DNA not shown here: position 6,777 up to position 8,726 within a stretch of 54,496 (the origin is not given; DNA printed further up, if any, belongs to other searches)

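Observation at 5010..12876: TetR-headed operon with three tandem UbiD-family decarboxylase paralogs plus a ThDP enzyme, and no UbiX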

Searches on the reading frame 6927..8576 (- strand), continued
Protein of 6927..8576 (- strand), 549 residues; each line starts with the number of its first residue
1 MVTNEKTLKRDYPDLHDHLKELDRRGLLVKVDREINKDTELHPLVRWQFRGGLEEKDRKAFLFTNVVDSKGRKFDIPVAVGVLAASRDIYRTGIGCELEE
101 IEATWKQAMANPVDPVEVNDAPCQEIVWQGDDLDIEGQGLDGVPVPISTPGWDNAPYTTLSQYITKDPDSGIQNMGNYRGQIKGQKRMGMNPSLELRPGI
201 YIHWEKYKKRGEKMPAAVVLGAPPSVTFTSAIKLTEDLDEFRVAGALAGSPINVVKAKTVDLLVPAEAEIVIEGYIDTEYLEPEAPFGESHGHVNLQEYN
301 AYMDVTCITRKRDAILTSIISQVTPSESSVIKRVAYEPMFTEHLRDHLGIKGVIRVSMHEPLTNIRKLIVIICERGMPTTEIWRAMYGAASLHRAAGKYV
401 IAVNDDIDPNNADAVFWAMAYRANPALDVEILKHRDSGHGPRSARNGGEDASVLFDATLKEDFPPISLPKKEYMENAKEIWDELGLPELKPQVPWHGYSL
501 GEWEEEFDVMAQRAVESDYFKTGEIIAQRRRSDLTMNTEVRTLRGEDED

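Call 19: find_encoding_contigs(protein=P0002, flank=10000, max_places=2)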
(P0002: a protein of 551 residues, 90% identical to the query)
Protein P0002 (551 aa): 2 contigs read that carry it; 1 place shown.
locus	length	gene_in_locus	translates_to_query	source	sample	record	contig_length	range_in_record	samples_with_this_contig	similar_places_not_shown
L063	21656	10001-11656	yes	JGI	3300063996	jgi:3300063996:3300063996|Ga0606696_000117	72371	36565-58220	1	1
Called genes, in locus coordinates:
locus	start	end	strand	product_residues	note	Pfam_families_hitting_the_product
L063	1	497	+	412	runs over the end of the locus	PF04909:Amidohydro_2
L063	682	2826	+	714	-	PF01970:TctA, PF07331:TctB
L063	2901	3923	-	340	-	PF03401:TctC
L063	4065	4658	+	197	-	PF00440:TetR_N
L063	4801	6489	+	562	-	PF20695:UbiD_N, PF01977:UbiD, PF20696:UbiD_C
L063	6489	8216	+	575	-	PF01977:UbiD, PF20696:UbiD_C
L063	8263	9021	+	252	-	PF00106:adh_short, PF08659:KR, PF13561:adh_short_C2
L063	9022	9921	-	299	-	-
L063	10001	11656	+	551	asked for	PF01977:UbiD, PF20696:UbiD_C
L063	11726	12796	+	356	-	PF01699:Na_Ca_ex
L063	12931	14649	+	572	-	PF02776:TPP_enzyme_N, PF00205:TPP_enzyme_M, PF02775:TPP_enzyme_C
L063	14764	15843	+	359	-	PF01070:FMN_dh, PF00478:IMPDH (weak)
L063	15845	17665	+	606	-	PF02776:TPP_enzyme_N, PF00205:TPP_enzyme_M, PF02775:TPP_enzyme_C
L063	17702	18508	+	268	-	PF00005:ABC_tran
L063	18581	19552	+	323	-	PF13379:NMT1_2, PF09084:NMT1, PF12974:Phosphonate-bd (weak)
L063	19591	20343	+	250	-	PF00528:BPD_transp_1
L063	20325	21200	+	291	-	PF00528:BPD_transp_1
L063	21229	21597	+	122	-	PF00355:Rieske, PF13806:Rieske_2 (faint)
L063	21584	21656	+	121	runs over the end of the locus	-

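Call 20: find_encoding_contigs(protein=P0088, flank=10000, max_places=2)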
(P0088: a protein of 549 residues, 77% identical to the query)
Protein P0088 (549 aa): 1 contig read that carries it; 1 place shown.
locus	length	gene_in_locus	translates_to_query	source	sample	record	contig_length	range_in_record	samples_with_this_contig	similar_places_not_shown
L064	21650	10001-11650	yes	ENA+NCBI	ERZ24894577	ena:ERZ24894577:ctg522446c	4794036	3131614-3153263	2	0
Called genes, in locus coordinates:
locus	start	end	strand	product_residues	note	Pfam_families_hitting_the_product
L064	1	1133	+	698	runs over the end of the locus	PF01970:TctA, PF07331:TctB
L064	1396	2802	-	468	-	PF06808:DctM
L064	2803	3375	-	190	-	PF04290:DctQ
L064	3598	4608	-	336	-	PF03480:DctP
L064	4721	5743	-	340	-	PF03401:TctC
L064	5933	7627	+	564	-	PF01977:UbiD, PF20696:UbiD_C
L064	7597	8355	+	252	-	PF00106:adh_short, PF08659:KR, PF13561:adh_short_C2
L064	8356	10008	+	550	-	PF20695:UbiD_N (weak), PF01977:UbiD, PF20696:UbiD_C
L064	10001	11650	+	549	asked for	PF20695:UbiD_N (weak), PF01977:UbiD, PF20696:UbiD_C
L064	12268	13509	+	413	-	PF13011:LZ_Tnp_IS481, PF13384:HTH_23, PF13518:HTH_28, PF13551:HTH_29 (weak), PF13565:HTH_32, PF00665:rve, PF13683:rve_3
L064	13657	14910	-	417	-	PF01548:DEDD_Tnp_IS110, PF02371:Transposase_20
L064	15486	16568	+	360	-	PF01070:FMN_dh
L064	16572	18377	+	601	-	PF02776:TPP_enzyme_N, PF00205:TPP_enzyme_M, PF02775:TPP_enzyme_C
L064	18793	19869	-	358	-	PF01070:FMN_dh, PF03060:NMO (weak)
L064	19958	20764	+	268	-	PF00005:ABC_tran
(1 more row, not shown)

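Call 24: find_encoding_contigs(protein=P0075, flank=10000, max_places=1)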
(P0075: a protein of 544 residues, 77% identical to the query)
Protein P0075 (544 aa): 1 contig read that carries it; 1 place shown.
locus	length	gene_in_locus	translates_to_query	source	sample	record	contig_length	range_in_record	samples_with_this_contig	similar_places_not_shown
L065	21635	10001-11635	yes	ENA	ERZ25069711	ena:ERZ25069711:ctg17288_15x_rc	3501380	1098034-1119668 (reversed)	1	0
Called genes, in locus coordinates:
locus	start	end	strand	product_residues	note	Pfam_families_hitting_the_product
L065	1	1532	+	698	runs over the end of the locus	PF01970:TctA, PF07331:TctB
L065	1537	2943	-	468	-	PF06808:DctM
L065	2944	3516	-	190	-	PF04290:DctQ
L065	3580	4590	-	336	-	PF03480:DctP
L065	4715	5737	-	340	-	PF03401:TctC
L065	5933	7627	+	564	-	PF01977:UbiD, PF20696:UbiD_C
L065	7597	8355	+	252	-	PF00106:adh_short, PF08659:KR, PF13561:adh_short_C2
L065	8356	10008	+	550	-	PF01977:UbiD, PF20696:UbiD_C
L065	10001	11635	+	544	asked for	PF20695:UbiD_N (weak), PF01977:UbiD, PF20696:UbiD_C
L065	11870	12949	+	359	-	PF01070:FMN_dh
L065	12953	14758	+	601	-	PF02776:TPP_enzyme_N, PF00205:TPP_enzyme_M, PF02775:TPP_enzyme_C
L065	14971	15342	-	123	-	PF01850:PIN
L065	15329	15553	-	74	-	PF02604:PhdYeFM_antitox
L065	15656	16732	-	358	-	PF01070:FMN_dh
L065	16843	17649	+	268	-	PF00005:ABC_tran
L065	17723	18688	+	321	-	PF09084:NMT1, PF13379:NMT1_2 (weak)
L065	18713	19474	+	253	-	PF00528:BPD_transp_1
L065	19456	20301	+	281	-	PF00528:BPD_transp_1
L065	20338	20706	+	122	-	PF00355:Rieske, PF13806:Rieske_2 (faint)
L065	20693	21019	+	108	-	-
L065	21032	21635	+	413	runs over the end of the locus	PF04909:Amidohydro_2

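Call 25: find_encoding_contigs(protein=P0110, flank=10000, max_places=1)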
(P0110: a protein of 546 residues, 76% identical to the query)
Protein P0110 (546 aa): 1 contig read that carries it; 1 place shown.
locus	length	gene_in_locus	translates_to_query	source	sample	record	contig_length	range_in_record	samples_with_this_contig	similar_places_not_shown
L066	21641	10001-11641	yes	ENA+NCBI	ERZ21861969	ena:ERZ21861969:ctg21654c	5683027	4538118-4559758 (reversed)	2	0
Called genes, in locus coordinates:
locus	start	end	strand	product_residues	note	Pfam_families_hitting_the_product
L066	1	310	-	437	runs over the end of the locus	PF00270:DEAD, PF04851:ResIII (weak), PF00271:Helicase_C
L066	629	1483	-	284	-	PF03476:MOSC_N, PF03473:MOSC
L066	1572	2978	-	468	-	PF06808:DctM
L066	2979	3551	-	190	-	PF04290:DctQ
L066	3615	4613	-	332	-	PF03480:DctP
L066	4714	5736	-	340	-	PF03401:TctC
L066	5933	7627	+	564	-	PF01977:UbiD, PF20696:UbiD_C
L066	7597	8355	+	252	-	PF00106:adh_short, PF08659:KR, PF13561:adh_short_C2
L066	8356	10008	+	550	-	PF01977:UbiD, PF20696:UbiD_C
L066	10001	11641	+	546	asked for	PF20695:UbiD_N (weak), PF01977:UbiD, PF20696:UbiD_C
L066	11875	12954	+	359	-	PF01070:FMN_dh, PF00478:IMPDH (weak), PF03060:NMO (weak)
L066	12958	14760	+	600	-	PF02776:TPP_enzyme_N, PF00205:TPP_enzyme_M, PF02775:TPP_enzyme_C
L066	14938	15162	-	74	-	PF02604:PhdYeFM_antitox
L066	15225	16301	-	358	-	PF01070:FMN_dh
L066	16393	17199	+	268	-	PF00005:ABC_tran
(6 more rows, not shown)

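Call 26: find_encoding_contigs(protein=P0054, flank=10000, max_places=1)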
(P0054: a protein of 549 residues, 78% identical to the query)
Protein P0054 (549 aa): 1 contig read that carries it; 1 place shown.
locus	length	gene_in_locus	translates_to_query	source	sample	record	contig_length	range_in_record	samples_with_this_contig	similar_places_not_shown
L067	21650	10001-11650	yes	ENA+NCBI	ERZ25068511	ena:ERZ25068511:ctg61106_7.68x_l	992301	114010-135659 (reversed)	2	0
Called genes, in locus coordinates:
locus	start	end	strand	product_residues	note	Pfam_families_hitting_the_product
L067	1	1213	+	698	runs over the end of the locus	PF01970:TctA, PF07331:TctB (weak)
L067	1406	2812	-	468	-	PF06808:DctM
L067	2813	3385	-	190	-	PF04290:DctQ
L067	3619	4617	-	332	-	PF03480:DctP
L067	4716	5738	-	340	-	PF03401:TctC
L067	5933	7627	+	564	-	PF01977:UbiD, PF20696:UbiD_C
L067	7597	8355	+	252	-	PF00106:adh_short, PF08659:KR, PF13561:adh_short_C2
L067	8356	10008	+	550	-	PF20695:UbiD_N (weak), PF01977:UbiD, PF20696:UbiD_C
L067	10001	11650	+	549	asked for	PF20695:UbiD_N (weak), PF01977:UbiD, PF20696:UbiD_C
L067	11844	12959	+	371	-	PF01070:FMN_dh, PF00478:IMPDH (faint)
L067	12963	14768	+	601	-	PF02776:TPP_enzyme_N, PF00205:TPP_enzyme_M, PF02775:TPP_enzyme_C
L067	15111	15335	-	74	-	PF02604:PhdYeFM_antitox (weak)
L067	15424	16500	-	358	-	PF01070:FMN_dh, PF03060:NMO (weak)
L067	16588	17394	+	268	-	PF00005:ABC_tran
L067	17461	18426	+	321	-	PF09084:NMT1, PF12974:Phosphonate-bd (weak), PF13379:NMT1_2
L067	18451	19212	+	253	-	PF00528:BPD_transp_1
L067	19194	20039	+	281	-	PF00528:BPD_transp_1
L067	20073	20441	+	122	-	PF00355:Rieske, PF13806:Rieske_2 (faint)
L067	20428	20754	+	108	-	-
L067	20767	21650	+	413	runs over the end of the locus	PF04909:Amidohydro_2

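Call 27: search_protein_families(library=ncbifam, proteins=[L065:7597-8355:+, L065:11870-12949:+, L065:12953-14758:+, L065:15656-16732:-, L065:17723-18688:+, L065:20338-20706:+, L065:20693-21019:+, L065:4715-5737:-, L065:3580-4590:-], max_evalue=0.00001)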
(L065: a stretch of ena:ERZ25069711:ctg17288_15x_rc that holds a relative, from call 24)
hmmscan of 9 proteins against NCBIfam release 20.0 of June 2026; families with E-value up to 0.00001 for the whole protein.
L065:7597-8355:+ (252 aa): 225 families (the best 25 are shown)
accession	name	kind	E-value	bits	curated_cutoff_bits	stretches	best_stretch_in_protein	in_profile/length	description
NF005853.0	PRK07774.1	equivalog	8.3e-67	225.2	303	1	2-250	2-247/250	SDR family oxidoreductase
NF047923.1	pyridox_DH_SDR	equivalog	6.7e-65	219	325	1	5-250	2-241/243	pyridoxal 4-dehydrogenase, SDR-type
NF005559.1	PRK07231.1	subfamily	4.9e-60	203.1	215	1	3-249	1-247/249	glucose 1-dehydrogenase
NF004198.0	PRK05653.1-3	equivalog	4.9e-57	193.2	296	1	3-251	4-248/248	3-oxoacyl-ACP reductase FabG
NF009468.0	PRK12826.1-4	equivalog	3.7e-56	190.7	318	1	3-249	4-247/256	SDR family oxidoreductase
NF004791.0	PRK06138.1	equivalog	1.3e-55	188.4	312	1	3-251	2-251/252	SDR family oxidoreductase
NF004202.0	PRK05653.2-2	equivalog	2.1e-52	178.3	333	1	3-249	4-247/259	3-oxoacyl-ACP reductase FabG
NF009466.0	PRK12826.1-2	subfamily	3.4e-52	177.4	222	1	7-251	4-246/248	3-oxoacyl-ACP reductase FabG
NF005472.0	PRK07067.1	equivalog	2.2e-51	174.9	338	1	2-251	2-256/257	L-iditol 2-dehydrogenase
NF005309.0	PRK06841.1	subfamily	6.8e-51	173.2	286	1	4-249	13-252/255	GolD/DthD family dehydrogenase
NF004818.0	PRK06172.1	equivalog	8.4e-51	172.7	336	1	3-249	4-250/253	SDR family oxidoreductase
TIGR02415.1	23BDH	subfamily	9.8e-50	169.3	304.35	1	7-248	1-250/254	acetoin reductase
NF005469.0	PRK07063.1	equivalog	1.1e-49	169.4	306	1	1-250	2-255/260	SDR family oxidoreductase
NF005681.0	PRK07478.1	subfamily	2.9e-49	167.7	267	1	1-250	1-250/254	SDR family oxidoreductase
NF005390.0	PRK06935.1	equivalog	3.7e-49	167.4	369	1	3-248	12-254/258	2-dehydro-3-deoxy-D-gluconate 5-dehydrogenase KduD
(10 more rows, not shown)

L065:11870-12949:+ (359 aa): 5 families
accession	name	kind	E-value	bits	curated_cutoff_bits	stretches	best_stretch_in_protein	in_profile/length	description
NF008398.0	PRK11197.1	subfamily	3.5e-64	217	376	2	186-335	227-376/381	L-lactate dehydrogenase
TIGR03966.1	actino_HemFlav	equivalog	1.4e-58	198.5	470.85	2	175-325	219-366/385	pre-mycofactocin synthase MftD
NF033901.1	L_lactate_LldD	exception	8.5e-55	186.3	550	2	186-329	227-370/377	FMN-dependent L-lactate dehydrogenase LldD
TIGR02708.1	L_lactate_ox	equivalog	1.4e-46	159.2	645.5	1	3-329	12-353/367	L-lactate oxidase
TIGR02151.1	IPP_isom_2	equivalog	1.6e-09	37.1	281.3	1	239-331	240-331/338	type 2 isopentenyl-diphosphate Delta-isomerase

L065:12953-14758:+ (601 aa): 46 families (the best 25 are shown)
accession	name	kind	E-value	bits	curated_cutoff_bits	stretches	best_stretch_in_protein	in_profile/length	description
NF006203.0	PRK08327.1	equivalog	2e-66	224.7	456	1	20-580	10-569/571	thiamine pyrophosphate-requiring protein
NF005485.1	PRK07092.1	equivalog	7.4e-44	150.4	493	1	23-580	5-519/523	benzoylformate decarboxylase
NF004807.0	PRK06154.1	equivalog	1.7e-31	109.5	607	1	22-579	23-554/565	thiamine pyrophosphate-requiring protein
NF006122.0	PRK08266.1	subfamily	3.3e-29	101.8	571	2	21-276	6-251/543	hypothetical protein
NF005760.0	PRK07586.1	equivalog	3.8e-29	102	363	2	389-579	331-514/514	acetolactate synthase large subunit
NF005039.0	PRK06456.1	equivalog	3e-28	98.6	868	2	22-301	5-280/572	acetolactate synthase large subunit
NF006052.0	PRK08199.1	subfamily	3.5e-28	98.2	539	2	21-301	10-277/559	thiamine pyrophosphate protein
TIGR00118.1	acolac_lg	equivalog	5.2e-28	97.8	538.35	2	23-276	5-248/557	biosynthetic-type acetolactate synthase large subunit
NF004919.0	PRK06276.1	equivalog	4.6e-27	94.6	866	1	27-589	9-548/582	acetolactate synthase large subunit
NF005713.0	PRK07525.1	subfamily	1.1e-24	86.7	620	2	63-330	46-304/592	sulfoacetaldehyde acetyltransferase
TIGR03457.1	sulphoacet_xsc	equivalog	5.3e-24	84.5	676.4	2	63-329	42-299/579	sulfoacetaldehyde acetyltransferase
NF005712.0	PRK07524.1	subfamily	4.7e-23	81.4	500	2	64-301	44-271/536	5-guanidino-2-oxopentanoate decarboxylase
NF004710.0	PRK06048.1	equivalog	1.8e-21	76.2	976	2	26-278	15-257/561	acetolactate synthase large subunit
NF006378.0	PRK08617.1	equivalog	8.3e-21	73.9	510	1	18-243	7-219/556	acetolactate synthase AlsS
NF058623.1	HdaclCoAlyACT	equivalog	5.3e-20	71.6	600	2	21-278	12-260/575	2-hydroxyacyl-CoA lyase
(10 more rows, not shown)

L065:15656-16732:- (358 aa): 5 families
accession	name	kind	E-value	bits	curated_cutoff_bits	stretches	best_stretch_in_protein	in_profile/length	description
NF008398.0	PRK11197.1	subfamily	6.2e-67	226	376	2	185-335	226-376/381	L-lactate dehydrogenase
TIGR03966.1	actino_HemFlav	equivalog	3.5e-63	213.6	470.85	2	190-334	233-377/385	pre-mycofactocin synthase MftD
TIGR02708.1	L_lactate_ox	equivalog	1.1e-62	212.1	645.5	2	190-329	214-353/367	L-lactate oxidase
NF033901.1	L_lactate_LldD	exception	5.6e-60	203.3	550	2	185-331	226-372/377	FMN-dependent L-lactate dehydrogenase LldD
TIGR02151.1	IPP_isom_2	equivalog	3.7e-11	42.5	281.3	1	238-330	239-330/338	type 2 isopentenyl-diphosphate Delta-isomerase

L065:17723-18688:+ (321 aa): 2 families
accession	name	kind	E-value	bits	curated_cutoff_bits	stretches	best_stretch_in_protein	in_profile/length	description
TIGR01728.1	SsuA_fam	subfamily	7.8e-12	45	163.5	1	46-267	17-238/290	aliphatic sulfonate ABC transporter substrate-binding protein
NF040735.1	SBP_SaoX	equivalog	3.3e-07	29.7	300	1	46-242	21-214/330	ABC transporter substrate-binding subunit SaoX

L065:20338-20706:+ (122 aa): 3 families
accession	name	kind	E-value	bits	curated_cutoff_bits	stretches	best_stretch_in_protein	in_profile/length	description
TIGR02378.1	nirD_assim_sml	equivalog_domain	4.8e-15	55.6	74.65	2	77-120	60-103/105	nitrite reductase small subunit NirD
NF042948.2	3PPDioc_HcaC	equivalog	4.2e-10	39.8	150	1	4-56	3-55/105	3-phenylpropionate/cinnamic acid dioxygenase ferredoxin subunit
NF007422.0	PRK09965.1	equivalog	3.3e-08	33.5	113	0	4-57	3-55/106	bifunctional 3-phenylpropionate/cinnamic acid dioxygenase ferredoxin subunit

L065:20693-21019:+ (108 aa): 0 families

L065:4715-5737:- (340 aa): 0 families

L065:3580-4590:- (336 aa): 2 families
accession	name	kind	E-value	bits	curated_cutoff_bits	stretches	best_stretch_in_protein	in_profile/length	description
NF037995.1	TRAP_S1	subfamily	2.2e-21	76.4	50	1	44-296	11-265/271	TRAP transporter substrate-binding protein DctP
TIGR00787.1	dctP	subfamily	3.8e-12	46.2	175.05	1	48-279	14-247/257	DctP family TRAP transporter solute-binding subunit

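Call 32: search_protein_representatives(protein=window:6927-8576:-)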
Query: 549 residues. Proteins with E-value up to 0.001 (for the whole library): 5859; up to 1e-10: 3299; up to 1e-30: 551. The best 150 are listed.
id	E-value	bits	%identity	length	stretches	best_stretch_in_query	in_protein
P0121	2.9e-224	762.3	61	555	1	9-547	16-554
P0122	8.7e-183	625.4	66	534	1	10-423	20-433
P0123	6.7e-144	497.1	55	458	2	30-344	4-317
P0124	9.2e-144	496.6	68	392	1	12-321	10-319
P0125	2.2e-136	472.2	45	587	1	6-523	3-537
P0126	2.1e-128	445.9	45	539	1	12-531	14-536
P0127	3.3e-126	438.7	44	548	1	14-533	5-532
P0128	1.3e-125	436.7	43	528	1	14-531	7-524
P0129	1.3e-123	430.1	74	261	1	294-549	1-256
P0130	4.3e-121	421.8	53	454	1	130-531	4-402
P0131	2.4e-116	406.1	42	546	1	14-521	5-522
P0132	3.5e-115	402.3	42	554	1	12-525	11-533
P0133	2.1e-110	386.5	61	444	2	41-352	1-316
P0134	6.5e-110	384.9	54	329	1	217-542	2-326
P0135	7.7e-109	381.3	80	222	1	255-468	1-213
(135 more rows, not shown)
